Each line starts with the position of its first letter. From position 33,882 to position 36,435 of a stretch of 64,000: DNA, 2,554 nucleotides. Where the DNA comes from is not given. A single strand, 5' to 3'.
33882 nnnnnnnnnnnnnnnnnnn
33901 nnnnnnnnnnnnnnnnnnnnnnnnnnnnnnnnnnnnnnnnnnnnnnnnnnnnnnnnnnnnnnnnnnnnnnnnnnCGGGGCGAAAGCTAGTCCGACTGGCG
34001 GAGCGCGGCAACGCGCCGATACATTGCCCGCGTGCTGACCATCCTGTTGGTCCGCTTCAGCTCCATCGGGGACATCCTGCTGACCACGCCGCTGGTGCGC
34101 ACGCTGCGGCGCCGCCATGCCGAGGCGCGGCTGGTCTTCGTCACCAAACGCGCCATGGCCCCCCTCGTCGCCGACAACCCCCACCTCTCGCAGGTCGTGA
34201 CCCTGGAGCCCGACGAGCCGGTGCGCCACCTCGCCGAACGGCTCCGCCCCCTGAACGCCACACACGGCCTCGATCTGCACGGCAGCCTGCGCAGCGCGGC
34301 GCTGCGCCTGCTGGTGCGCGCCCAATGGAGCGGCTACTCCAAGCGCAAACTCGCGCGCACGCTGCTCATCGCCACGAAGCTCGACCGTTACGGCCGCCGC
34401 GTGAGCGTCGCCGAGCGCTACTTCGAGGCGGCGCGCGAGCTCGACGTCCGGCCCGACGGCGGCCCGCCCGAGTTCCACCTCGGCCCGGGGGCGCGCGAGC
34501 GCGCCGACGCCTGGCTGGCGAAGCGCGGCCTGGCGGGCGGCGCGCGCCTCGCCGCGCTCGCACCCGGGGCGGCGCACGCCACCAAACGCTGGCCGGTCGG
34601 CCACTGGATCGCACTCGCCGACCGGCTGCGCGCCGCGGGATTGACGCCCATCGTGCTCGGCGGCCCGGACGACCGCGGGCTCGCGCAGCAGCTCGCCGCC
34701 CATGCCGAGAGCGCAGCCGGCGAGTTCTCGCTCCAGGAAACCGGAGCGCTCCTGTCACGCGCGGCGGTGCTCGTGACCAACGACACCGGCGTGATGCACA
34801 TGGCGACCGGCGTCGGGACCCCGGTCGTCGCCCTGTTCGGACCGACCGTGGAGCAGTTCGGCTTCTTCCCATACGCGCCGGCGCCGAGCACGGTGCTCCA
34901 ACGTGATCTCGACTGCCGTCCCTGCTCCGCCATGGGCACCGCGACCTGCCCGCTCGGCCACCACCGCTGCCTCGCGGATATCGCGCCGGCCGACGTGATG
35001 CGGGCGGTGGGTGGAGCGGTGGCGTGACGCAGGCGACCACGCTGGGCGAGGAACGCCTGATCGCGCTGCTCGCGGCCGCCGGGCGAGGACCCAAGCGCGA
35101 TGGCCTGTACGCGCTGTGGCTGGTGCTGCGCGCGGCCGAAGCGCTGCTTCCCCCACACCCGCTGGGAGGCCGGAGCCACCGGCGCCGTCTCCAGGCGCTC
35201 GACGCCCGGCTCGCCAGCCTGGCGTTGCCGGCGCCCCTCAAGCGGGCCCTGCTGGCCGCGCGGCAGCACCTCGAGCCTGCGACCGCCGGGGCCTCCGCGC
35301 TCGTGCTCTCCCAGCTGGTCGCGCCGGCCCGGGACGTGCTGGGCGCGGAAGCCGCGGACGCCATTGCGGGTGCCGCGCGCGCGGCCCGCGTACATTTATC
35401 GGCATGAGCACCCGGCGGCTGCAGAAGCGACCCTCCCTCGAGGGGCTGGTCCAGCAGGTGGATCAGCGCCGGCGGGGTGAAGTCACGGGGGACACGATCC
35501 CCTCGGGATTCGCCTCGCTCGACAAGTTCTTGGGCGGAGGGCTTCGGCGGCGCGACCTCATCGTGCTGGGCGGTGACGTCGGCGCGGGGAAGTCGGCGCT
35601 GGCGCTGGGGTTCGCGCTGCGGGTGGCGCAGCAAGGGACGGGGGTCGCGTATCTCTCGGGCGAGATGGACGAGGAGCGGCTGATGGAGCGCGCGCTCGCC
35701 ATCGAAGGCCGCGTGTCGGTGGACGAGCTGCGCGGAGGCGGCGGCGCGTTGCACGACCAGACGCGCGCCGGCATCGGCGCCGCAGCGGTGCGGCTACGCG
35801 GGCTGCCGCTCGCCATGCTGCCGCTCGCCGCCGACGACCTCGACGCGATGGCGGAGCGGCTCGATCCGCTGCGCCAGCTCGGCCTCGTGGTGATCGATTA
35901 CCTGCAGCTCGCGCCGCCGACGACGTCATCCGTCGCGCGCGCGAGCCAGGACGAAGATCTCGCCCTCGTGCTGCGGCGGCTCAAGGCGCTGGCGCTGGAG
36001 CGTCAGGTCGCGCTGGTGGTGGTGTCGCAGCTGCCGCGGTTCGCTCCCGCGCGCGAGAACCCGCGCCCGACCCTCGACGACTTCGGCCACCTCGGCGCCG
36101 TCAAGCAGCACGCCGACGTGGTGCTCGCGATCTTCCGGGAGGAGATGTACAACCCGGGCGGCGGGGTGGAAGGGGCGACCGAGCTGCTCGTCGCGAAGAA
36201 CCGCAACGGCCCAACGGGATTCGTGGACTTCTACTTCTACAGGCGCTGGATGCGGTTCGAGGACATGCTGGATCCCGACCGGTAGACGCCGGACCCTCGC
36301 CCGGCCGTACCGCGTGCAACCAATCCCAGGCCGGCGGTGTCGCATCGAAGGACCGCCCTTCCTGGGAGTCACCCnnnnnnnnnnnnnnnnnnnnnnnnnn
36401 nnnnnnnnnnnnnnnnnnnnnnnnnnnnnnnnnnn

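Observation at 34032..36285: Heptosyltransferase, 127-aa helical protein and N-domain-less DnaB paralog as a translationally coupled trio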

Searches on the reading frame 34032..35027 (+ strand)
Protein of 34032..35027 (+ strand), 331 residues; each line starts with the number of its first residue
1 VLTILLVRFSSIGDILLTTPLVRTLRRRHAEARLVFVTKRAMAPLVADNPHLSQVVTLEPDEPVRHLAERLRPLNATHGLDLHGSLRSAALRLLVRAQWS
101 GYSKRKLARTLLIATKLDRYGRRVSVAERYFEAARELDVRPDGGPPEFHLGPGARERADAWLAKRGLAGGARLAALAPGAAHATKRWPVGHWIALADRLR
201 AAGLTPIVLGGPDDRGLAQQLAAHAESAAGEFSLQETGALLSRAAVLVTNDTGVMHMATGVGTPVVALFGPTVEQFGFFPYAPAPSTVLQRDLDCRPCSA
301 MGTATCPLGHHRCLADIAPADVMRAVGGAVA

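Call 3: search_protein_families(library=pfam, proteins=[window:34032-35027:+], max_evalue=1)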
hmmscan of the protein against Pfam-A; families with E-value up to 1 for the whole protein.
window:34032-35027:+ (331 aa): 2 families
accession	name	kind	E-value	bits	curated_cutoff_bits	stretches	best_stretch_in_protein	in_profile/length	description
PF01075.23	Glyco_transf_9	-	6e-32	111.3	22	1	65-303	2-241/247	Glycosyltransferase family 9 (heptosyltransferase)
PF07536.20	HWE_HK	-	0.12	13.5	22.8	1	59-106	26-73/83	HWE histidine kinase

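Call 4: search_protein_families(library=ncbifam, proteins=[window:34032-35027:+], max_evalue=1)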
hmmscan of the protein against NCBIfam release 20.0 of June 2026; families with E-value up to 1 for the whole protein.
window:34032-35027:+ (331 aa): 7 families
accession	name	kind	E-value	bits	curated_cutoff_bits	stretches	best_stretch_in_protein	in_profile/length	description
TIGR02195.1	heptsyl_trn_II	equivalog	1.9e-36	125.9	134.6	1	4-325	2-333/339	lipopolysaccharide heptosyltransferase II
TIGR02193.1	heptsyl_trn_I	equivalog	1.1e-27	97.1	185.3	1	4-273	2-285/320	lipopolysaccharide heptosyltransferase I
TIGR02201.1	heptsyl_trn_III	equivalog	1.3e-20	73.8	170.2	1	4-276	2-293/344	putative lipopolysaccharide heptosyltransferase III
NF008162.0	PRK10916.1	equivalog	6.1e-19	68.4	569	2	173-325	182-338/348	ADP-heptose--LPS heptosyltransferase RfaF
NF007742.0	PRK10422.1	equivalog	4e-16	58.8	467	2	175-276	187-295/352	lipopolysaccharide core heptosyltransferase RfaQ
NF008204.0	PRK10964.1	equivalog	4.5e-10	39.2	437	1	181-272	188-282/322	lipopolysaccharide heptosyltransferase RfaC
TIGR04414.1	hepto_Aah_TibC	equivalog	7.8e-05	21.8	200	1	176-278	209-315/374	autotransporter strand-loop-strand O-heptosyltransferase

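Call 23: search_protein_families(library=padloc, proteins=[window:34032-35027:+], max_evalue=0.1)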
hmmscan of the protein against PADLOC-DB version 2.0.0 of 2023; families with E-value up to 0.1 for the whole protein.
window:34032-35027:+ (331 aa): 0 families

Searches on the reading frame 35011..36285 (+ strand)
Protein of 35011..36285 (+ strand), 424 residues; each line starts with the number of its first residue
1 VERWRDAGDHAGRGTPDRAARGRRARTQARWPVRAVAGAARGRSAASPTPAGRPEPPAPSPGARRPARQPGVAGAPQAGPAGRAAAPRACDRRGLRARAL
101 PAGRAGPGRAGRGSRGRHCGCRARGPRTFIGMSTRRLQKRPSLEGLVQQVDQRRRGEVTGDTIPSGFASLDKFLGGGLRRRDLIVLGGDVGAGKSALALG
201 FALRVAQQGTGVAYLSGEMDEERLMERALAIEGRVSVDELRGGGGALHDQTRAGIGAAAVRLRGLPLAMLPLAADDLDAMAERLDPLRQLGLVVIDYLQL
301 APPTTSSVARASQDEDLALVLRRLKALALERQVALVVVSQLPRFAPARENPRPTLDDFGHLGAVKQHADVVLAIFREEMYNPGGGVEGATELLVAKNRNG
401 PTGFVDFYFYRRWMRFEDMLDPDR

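Call 3: search_protein_families(library=pfam, proteins=[window:35011-36285:+], max_evalue=1)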
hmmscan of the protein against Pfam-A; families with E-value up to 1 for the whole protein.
window:35011-36285:+ (424 aa): 12 families
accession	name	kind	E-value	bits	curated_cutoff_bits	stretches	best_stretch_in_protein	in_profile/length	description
PF03796.21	DnaB_C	-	9.4e-50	169.8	27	1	163-418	2-255/255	DnaB-like helicase C terminal domain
PF13481.12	AAA_25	-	1.6e-12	47.9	27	1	162-340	14-189/195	AAA domain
PF06745.19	ATPase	-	2e-07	31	26.6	1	164-229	2-68/231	KaiC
PF13191.12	AAA_16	-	0.0068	17.4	32.6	1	180-309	22-152/167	AAA ATPase domain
PF02367.23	TsaE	-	0.073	13.5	26.6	1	171-204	11-44/128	Threonylcarbamoyl adenosine biosynthesis protein TsaE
PF04540.18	Herpes_UL51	-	0.13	12.4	25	1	292-395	32-131/158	Herpesvirus UL51 protein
PF00154.27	RecA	-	0.13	12.1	27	1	157-220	27-91/262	recA bacterial DNA recombination protein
PF20720.3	nSTAND3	-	0.18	11.9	27.2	1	178-217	14-53/155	Novel STAND NTPase 3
PF09848.15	SLFN-g3_helicase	-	0.2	11.4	24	1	183-233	3-55/354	Schlafen group 3, DNA/RNA helicase domain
PF07088.17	GvpD_P-loop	-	0.28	11.5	24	1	184-339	13-154/189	GvpD gas vesicle protein, P-loop domain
PF06414.18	Zeta_toxin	-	0.3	10.9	22.3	1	180-209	15-44/199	Zeta toxin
PF01695.23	IstB_IS21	-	0.31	10.9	24.1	1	180-216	91-127/238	IstB-like ATP binding protein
